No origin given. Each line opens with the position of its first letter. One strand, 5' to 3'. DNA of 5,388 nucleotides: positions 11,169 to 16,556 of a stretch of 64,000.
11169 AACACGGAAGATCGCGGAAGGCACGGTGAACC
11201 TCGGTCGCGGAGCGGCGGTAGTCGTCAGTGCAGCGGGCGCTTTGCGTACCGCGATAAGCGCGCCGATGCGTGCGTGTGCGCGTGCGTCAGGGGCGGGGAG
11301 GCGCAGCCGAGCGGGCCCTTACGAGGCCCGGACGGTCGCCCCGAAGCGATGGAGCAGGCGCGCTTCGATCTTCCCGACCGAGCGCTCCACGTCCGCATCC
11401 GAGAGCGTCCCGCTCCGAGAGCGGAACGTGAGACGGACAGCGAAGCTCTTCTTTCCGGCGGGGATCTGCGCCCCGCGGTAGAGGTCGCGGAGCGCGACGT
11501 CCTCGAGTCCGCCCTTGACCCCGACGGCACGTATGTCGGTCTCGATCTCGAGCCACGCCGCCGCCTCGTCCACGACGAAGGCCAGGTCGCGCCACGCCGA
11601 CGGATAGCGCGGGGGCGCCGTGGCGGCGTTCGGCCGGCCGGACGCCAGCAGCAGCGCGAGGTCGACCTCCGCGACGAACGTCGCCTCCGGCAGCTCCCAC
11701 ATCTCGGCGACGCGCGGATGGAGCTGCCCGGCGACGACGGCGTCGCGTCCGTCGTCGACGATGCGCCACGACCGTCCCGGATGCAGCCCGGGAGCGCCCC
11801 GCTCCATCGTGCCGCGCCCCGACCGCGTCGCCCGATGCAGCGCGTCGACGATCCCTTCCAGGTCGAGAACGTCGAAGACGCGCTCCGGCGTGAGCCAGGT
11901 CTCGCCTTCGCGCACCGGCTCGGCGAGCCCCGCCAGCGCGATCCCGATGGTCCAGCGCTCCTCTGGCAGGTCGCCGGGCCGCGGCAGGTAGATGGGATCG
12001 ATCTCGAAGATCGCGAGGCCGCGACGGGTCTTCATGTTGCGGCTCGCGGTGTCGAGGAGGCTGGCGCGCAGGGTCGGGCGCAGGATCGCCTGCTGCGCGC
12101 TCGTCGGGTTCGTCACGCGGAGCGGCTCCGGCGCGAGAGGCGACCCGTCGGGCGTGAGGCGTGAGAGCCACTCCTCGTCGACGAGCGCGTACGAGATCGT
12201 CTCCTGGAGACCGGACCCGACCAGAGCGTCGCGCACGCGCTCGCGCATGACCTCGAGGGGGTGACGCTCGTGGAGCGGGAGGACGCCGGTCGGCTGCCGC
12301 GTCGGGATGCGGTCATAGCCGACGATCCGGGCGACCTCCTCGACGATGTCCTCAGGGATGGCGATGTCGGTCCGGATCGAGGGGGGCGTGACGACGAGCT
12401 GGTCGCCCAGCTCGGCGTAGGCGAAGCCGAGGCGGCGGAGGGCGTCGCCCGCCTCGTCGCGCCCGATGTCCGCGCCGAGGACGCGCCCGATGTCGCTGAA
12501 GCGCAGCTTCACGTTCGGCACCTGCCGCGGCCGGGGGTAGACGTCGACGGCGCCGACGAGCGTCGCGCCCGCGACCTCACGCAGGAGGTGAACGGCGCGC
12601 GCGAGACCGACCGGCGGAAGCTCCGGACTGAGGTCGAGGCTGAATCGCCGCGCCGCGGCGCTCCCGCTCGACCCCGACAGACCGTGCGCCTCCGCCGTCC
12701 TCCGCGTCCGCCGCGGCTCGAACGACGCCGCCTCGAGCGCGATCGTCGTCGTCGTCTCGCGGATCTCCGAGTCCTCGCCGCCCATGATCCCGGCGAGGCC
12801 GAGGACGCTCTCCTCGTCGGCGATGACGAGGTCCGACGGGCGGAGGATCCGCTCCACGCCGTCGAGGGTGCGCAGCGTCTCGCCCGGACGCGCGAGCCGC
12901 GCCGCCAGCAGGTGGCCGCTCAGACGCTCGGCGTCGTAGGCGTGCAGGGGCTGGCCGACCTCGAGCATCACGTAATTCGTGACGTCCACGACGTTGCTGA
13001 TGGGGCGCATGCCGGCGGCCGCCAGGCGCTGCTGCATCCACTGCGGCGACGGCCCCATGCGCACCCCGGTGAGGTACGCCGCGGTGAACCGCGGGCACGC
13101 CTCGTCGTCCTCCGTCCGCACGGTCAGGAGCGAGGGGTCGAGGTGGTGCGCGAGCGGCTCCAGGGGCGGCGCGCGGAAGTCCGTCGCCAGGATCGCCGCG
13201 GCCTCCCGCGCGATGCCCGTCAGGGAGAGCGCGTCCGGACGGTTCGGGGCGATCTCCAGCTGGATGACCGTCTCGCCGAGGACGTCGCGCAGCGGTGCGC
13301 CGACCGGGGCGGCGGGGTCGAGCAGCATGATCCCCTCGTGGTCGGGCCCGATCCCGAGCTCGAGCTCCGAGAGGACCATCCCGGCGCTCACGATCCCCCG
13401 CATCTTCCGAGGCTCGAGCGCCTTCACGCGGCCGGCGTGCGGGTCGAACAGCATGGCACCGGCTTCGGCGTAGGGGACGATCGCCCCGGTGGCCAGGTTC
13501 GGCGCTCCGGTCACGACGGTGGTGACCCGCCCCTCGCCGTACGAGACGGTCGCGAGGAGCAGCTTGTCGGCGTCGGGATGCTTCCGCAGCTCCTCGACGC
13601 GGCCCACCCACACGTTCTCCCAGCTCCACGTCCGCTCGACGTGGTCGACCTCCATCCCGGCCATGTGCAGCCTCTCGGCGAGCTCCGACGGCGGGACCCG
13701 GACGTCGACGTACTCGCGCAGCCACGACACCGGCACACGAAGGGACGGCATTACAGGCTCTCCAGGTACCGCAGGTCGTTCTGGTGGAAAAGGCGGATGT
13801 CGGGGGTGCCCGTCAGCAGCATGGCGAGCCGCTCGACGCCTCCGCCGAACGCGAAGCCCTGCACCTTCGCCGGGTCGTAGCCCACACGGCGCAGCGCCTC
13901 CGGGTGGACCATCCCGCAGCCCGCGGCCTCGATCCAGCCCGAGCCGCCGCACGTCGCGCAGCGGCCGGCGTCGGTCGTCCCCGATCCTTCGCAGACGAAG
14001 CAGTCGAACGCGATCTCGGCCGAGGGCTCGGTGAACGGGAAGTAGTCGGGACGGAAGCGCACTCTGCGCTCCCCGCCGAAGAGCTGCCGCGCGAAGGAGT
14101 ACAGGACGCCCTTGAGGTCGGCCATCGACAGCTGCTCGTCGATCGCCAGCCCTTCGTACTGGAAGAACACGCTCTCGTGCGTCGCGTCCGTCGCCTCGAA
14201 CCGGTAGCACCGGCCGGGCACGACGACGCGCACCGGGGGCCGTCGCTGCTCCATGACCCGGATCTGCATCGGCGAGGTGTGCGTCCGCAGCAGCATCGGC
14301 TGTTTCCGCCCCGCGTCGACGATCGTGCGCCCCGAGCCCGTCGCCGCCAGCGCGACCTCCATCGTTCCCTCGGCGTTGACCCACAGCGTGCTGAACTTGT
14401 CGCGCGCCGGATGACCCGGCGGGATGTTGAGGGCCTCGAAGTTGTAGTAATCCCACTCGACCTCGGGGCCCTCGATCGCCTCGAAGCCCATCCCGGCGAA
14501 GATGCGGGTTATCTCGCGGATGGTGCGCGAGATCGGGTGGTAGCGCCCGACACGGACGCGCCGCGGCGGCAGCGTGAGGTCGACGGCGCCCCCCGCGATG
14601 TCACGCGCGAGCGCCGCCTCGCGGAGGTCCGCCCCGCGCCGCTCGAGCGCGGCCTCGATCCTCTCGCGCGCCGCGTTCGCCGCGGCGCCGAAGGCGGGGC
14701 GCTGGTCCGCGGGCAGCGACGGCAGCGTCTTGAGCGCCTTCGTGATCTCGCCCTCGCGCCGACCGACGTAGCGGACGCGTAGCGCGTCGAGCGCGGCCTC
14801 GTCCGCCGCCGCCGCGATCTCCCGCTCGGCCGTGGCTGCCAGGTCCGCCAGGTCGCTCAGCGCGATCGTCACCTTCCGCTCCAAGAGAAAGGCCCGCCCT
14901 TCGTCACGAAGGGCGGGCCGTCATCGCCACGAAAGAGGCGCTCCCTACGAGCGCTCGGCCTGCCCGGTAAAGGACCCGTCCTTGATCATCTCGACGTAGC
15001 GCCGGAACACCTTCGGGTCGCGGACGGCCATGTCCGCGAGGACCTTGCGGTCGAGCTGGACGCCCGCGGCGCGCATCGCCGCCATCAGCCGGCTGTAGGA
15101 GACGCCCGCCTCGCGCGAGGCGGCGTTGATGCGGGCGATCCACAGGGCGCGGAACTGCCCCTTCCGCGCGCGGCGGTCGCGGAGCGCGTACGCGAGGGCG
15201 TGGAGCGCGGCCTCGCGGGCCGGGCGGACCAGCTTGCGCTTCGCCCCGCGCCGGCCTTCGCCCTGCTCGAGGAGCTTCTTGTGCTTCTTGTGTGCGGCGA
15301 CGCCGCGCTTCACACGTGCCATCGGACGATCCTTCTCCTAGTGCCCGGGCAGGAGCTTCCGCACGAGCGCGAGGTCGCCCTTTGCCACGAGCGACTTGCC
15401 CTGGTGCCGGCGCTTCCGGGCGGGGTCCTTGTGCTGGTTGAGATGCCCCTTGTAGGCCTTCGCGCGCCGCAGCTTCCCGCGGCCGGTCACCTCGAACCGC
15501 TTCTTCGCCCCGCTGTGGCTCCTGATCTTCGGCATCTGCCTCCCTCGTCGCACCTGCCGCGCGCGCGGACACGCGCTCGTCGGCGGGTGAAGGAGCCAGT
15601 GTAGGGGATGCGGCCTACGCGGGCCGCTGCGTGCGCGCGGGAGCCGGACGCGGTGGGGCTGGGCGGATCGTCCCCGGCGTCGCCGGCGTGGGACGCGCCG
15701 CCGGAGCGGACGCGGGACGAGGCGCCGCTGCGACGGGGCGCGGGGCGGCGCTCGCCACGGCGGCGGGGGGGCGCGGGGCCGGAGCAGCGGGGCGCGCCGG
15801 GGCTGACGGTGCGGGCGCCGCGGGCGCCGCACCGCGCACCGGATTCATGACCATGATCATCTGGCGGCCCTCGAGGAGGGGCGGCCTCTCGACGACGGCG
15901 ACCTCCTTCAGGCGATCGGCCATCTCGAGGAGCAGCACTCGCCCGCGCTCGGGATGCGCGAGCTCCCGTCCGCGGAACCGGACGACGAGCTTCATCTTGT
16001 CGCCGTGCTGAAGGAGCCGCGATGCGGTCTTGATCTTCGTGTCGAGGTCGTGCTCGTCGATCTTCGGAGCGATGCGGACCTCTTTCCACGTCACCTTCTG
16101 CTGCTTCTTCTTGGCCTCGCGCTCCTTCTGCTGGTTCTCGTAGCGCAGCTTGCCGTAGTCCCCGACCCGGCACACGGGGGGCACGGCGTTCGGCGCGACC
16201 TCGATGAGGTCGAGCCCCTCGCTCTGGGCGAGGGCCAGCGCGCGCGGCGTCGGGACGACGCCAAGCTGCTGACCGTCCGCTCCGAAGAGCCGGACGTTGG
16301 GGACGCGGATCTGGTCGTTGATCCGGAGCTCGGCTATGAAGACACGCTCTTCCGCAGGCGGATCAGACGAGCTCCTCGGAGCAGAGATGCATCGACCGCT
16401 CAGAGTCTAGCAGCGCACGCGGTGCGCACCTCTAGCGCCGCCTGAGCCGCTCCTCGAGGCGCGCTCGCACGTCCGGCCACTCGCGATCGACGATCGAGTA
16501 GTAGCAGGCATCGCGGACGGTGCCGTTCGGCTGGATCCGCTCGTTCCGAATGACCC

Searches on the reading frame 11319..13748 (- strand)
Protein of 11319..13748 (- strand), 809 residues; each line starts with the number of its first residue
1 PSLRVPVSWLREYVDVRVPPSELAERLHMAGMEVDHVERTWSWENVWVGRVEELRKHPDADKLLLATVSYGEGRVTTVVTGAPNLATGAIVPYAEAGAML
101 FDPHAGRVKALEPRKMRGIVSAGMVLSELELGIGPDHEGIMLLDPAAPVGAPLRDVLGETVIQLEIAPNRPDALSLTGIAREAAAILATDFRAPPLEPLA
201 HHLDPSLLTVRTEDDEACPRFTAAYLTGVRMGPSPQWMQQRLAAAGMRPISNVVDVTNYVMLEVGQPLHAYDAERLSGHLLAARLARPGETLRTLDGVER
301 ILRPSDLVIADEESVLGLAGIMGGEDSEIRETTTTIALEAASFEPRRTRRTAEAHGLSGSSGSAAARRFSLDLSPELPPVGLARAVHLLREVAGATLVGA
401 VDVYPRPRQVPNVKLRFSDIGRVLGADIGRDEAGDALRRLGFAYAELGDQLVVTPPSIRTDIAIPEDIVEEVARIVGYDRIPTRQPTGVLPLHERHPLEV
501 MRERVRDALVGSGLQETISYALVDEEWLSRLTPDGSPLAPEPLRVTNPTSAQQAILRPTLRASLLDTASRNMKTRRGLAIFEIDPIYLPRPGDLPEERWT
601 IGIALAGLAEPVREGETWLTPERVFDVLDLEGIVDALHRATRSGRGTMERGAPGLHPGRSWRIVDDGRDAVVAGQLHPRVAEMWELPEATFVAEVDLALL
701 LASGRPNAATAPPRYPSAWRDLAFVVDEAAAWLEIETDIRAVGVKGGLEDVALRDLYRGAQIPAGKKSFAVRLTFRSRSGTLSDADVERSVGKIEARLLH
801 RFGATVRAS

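Call 47: search_protein_families(library=pfam, proteins=[window:11319-13748:-])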
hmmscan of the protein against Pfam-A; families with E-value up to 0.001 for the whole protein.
window:11319-13748:- (809 aa): 5 families
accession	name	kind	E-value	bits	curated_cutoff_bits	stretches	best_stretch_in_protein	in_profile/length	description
PF03483.22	B3_4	-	3.3e-57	193.3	29.3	1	217-394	1-174/174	B3/4 domain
PF17759.6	tRNA_synthFbeta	-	3.7e-43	147.9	22.4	1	481-697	1-214/214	Phenylalanyl tRNA synthetase beta chain CLM domain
PF03147.19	FDX-ACB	-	1.7e-22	80.1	31.1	1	713-807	1-94/94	Ferredoxin-fold anticodon binding domain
PF03484.21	B5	-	2.4e-20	72.9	28.6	1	413-478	1-67/67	tRNA synthetase B5 domain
PF01588.26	tRNA_bind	-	7.7e-15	55.2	27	1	47-151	2-95/96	Putative tRNA binding domain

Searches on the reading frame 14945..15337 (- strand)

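Call 47: search_protein_families(library=pfam, proteins=[window:14945-15337:-])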
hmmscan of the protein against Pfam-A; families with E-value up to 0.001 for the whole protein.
window:14945-15337:- (130 aa): 1 family
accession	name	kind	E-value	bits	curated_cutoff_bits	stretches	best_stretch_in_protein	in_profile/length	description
PF00453.23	Ribosomal_L20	-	1.9e-37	128.1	30.8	1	8-112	1-105/107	Ribosomal protein L20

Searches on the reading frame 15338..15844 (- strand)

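Call 47: search_protein_families(library=pfam, proteins=[window:15338-15844:-])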
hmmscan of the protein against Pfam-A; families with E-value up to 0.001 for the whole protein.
window:15338-15844:- (168 aa): 1 family
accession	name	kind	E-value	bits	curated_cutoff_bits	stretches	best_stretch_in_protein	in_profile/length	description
PF01632.24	Ribosomal_L35p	-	9.6e-20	71.2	28.9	1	105-165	1-61/61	Ribosomal protein L35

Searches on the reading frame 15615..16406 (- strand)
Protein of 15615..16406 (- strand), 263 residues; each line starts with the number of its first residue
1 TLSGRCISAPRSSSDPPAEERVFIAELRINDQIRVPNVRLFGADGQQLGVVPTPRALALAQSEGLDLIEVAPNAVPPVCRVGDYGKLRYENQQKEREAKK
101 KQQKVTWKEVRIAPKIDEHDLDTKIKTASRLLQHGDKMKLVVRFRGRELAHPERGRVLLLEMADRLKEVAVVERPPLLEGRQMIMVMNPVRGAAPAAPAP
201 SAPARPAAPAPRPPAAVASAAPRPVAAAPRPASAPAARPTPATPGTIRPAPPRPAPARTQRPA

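Call 47: search_protein_families(library=pfam, proteins=[window:15615-16406:-])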
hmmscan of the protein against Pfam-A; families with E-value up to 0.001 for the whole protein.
window:15615-16406:- (263 aa): 2 families
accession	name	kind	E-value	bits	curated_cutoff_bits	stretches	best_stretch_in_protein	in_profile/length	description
PF00707.27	IF3_C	-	1.1e-30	105.9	34.8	1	106-189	2-85/86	Translation initiation factor IF-3, C-terminal domain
PF05198.21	IF3_N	-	9.3e-29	99.9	26.9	1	29-98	1-70/70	Translation initiation factor IF-3, N-terminal domain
